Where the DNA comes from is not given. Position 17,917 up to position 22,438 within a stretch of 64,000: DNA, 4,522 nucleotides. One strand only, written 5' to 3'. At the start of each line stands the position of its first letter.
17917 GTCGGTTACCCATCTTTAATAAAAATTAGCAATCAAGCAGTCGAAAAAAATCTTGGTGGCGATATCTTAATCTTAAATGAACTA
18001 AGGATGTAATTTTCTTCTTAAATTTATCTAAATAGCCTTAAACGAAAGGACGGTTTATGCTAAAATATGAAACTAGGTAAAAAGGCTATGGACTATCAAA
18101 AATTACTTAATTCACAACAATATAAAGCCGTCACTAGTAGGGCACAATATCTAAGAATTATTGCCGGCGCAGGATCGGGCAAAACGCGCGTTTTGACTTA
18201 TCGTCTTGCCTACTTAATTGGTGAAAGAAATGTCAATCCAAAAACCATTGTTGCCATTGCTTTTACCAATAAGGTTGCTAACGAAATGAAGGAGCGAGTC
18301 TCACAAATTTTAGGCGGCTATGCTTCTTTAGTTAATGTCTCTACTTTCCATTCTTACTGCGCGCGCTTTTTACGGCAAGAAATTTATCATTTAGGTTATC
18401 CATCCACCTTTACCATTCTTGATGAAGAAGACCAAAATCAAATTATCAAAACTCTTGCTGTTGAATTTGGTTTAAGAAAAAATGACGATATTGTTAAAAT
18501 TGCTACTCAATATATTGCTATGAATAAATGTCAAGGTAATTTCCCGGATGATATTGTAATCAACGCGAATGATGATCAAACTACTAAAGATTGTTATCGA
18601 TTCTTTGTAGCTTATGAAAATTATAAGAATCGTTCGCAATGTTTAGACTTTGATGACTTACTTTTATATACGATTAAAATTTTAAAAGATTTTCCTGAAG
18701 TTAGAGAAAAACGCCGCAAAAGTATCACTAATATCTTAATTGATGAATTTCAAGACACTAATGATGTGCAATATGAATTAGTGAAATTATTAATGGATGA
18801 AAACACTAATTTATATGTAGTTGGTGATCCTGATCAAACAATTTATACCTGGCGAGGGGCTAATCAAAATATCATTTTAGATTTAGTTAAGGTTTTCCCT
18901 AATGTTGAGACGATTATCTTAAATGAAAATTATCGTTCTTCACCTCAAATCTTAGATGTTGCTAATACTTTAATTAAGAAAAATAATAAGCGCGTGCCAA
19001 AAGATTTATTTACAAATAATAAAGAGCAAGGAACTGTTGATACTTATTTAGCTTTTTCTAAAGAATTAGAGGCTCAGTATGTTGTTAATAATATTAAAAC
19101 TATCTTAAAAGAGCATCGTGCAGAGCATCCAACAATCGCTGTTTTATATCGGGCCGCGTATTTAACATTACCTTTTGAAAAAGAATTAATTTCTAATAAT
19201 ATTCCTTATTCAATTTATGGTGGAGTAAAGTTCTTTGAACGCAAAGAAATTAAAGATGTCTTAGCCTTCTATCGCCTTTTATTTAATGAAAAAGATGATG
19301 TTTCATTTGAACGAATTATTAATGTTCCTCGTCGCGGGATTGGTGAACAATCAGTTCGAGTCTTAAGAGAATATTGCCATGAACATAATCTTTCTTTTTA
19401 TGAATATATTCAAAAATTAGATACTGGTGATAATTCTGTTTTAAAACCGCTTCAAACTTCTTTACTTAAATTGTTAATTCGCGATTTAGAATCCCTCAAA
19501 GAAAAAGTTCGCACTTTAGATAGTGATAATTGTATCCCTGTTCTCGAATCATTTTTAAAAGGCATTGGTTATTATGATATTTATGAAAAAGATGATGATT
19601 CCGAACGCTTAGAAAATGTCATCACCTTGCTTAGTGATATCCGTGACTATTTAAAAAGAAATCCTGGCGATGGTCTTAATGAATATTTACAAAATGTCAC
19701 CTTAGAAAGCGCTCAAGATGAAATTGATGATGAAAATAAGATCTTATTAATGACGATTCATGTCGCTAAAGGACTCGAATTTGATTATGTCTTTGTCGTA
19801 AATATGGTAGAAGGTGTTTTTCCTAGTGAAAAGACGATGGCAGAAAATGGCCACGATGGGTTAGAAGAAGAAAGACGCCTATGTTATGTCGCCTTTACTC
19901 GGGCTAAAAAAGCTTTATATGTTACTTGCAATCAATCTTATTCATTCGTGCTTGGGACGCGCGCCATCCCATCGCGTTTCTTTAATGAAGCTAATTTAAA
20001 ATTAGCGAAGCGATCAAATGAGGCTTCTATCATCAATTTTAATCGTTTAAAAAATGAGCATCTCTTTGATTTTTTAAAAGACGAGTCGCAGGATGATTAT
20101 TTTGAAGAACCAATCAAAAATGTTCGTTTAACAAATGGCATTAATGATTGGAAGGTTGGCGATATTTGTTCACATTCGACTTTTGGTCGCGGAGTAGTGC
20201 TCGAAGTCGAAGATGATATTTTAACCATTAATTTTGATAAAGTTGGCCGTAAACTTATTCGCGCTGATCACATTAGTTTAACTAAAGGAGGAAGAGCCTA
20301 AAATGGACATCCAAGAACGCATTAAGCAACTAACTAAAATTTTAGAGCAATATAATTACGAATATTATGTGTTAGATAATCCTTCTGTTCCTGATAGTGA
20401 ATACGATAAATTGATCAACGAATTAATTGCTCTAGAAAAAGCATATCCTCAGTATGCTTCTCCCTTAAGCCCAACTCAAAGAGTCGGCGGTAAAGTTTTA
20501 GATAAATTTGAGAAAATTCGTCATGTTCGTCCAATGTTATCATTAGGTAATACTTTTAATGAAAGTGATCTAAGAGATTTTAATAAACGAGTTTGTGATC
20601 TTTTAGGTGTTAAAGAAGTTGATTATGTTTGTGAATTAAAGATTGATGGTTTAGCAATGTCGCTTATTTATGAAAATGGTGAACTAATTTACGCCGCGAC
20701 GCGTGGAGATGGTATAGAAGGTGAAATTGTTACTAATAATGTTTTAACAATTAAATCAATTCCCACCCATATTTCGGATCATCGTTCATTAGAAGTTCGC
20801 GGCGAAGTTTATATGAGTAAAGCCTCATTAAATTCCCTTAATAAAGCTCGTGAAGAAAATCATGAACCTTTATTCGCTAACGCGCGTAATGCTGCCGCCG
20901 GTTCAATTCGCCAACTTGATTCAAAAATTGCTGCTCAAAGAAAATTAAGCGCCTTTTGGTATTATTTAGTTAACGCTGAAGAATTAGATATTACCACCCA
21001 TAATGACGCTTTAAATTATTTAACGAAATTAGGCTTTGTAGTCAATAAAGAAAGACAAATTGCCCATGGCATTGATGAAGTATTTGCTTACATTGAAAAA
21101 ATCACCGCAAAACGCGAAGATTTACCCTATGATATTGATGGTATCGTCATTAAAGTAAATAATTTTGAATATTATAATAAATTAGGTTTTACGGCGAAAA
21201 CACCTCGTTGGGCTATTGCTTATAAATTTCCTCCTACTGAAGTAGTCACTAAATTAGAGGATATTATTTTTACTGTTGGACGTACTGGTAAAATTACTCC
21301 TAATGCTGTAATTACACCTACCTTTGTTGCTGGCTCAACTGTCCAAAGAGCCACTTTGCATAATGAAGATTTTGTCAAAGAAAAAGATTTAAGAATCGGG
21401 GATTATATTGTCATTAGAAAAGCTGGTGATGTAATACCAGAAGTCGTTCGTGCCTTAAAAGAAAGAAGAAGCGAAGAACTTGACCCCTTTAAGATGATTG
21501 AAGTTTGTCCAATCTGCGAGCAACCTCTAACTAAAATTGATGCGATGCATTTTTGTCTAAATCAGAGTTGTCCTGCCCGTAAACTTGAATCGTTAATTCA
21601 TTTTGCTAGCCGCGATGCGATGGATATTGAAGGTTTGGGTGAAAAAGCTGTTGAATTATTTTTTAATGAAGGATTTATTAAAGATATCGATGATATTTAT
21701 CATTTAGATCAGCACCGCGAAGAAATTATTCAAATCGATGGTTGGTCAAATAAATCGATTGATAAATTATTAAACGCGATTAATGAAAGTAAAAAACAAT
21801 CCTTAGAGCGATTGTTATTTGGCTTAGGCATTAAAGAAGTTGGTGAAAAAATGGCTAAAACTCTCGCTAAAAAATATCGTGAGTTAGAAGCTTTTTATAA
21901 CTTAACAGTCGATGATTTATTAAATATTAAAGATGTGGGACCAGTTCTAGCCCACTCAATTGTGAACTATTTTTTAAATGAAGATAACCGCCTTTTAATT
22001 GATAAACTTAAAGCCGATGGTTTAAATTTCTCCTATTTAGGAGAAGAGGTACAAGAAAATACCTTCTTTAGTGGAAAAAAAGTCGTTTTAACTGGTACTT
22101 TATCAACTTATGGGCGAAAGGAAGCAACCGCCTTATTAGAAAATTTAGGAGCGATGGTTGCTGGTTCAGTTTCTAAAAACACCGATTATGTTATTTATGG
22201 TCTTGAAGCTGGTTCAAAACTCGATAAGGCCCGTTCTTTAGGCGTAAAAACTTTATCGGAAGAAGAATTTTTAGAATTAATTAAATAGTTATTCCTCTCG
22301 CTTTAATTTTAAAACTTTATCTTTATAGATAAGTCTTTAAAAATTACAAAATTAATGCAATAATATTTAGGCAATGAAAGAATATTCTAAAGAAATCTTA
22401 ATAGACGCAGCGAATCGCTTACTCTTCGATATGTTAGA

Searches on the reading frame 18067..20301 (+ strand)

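Call 72: search_protein_families(library=pfam, proteins=[window:18067-20301:+], max_evalue=0.00001)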
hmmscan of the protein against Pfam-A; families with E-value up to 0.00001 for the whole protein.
window:18067-20301:+ (744 aa): 6 families
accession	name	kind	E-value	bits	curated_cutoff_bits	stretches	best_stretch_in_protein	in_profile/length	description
PF00580.27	UvrD-helicase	-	1.4e-78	264.8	23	1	14-277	1-270/271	UvrD/REP helicase N-terminal domain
PF13361.12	UvrD_C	-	1.3e-71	242.3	25.6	1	283-623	1-349/350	UvrD-like helicase C-terminal domain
PF13245.12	AAA_19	-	1.2e-22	81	25.1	1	19-261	2-132/134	AAA domain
PF13538.12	UvrD_C_2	-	3.2e-11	43.4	27.4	1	560-619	3-51/52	UvrD-like helicase C-terminal domain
PF13087.12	AAA_12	-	1.6e-06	28.3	27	0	547-623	126-194/195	AAA domain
PF13604.12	AAA_30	-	2.8e-06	27.6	27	0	14-79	2-67/191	AAA domain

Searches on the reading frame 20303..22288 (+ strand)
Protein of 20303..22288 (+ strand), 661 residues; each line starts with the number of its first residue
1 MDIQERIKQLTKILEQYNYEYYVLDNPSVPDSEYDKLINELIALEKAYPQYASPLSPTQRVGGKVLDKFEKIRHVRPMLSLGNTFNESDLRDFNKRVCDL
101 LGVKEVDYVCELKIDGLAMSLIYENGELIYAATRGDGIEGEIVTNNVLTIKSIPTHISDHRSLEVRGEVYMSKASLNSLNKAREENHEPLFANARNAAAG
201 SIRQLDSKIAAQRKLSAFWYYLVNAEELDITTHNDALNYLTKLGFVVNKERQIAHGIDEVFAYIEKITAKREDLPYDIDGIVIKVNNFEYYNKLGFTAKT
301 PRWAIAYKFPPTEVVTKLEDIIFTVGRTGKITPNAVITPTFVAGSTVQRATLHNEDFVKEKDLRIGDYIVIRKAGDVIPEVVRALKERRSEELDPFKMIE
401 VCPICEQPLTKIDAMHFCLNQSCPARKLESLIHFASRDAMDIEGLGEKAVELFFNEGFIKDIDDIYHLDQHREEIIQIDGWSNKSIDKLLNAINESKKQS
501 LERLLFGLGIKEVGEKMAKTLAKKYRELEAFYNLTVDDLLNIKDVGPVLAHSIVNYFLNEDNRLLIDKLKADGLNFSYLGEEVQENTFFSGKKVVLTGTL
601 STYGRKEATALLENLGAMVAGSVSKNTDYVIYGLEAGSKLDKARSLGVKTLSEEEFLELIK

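Call 72: search_protein_families(library=pfam, proteins=[window:20303-22288:+], max_evalue=0.00001)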
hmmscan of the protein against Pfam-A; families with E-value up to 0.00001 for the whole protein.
window:20303-22288:+ (661 aa): 6 families
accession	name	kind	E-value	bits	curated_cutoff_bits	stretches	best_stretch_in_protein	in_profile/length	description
PF01653.23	DNA_ligase_aden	-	3.9e-97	325.2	27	1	68-311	3-252/253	NAD-dependent DNA ligase adenylation domain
PF03120.22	DNA_ligase_OB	-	6.8e-33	112.8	32.9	1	316-391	2-77/79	NAD-dependent DNA ligase OB-fold domain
PF12826.13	HHH_2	-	2.6e-20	72.8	27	1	503-566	1-64/64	Helix-hairpin-helix motif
PF00533.33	BRCT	-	4.4e-12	46.5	21.3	1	586-660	3-78/78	BRCA1 C Terminus (BRCT) domain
PF14520.12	HHH_5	-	9.4e-12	45.7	27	1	508-554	5-52/57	Helix-hairpin-helix domain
PF22745.1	Nlig-Ia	-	1.7e-06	29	27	1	3-53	2-52/92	DNA ligase-like, N-terminal NAD+-binding domain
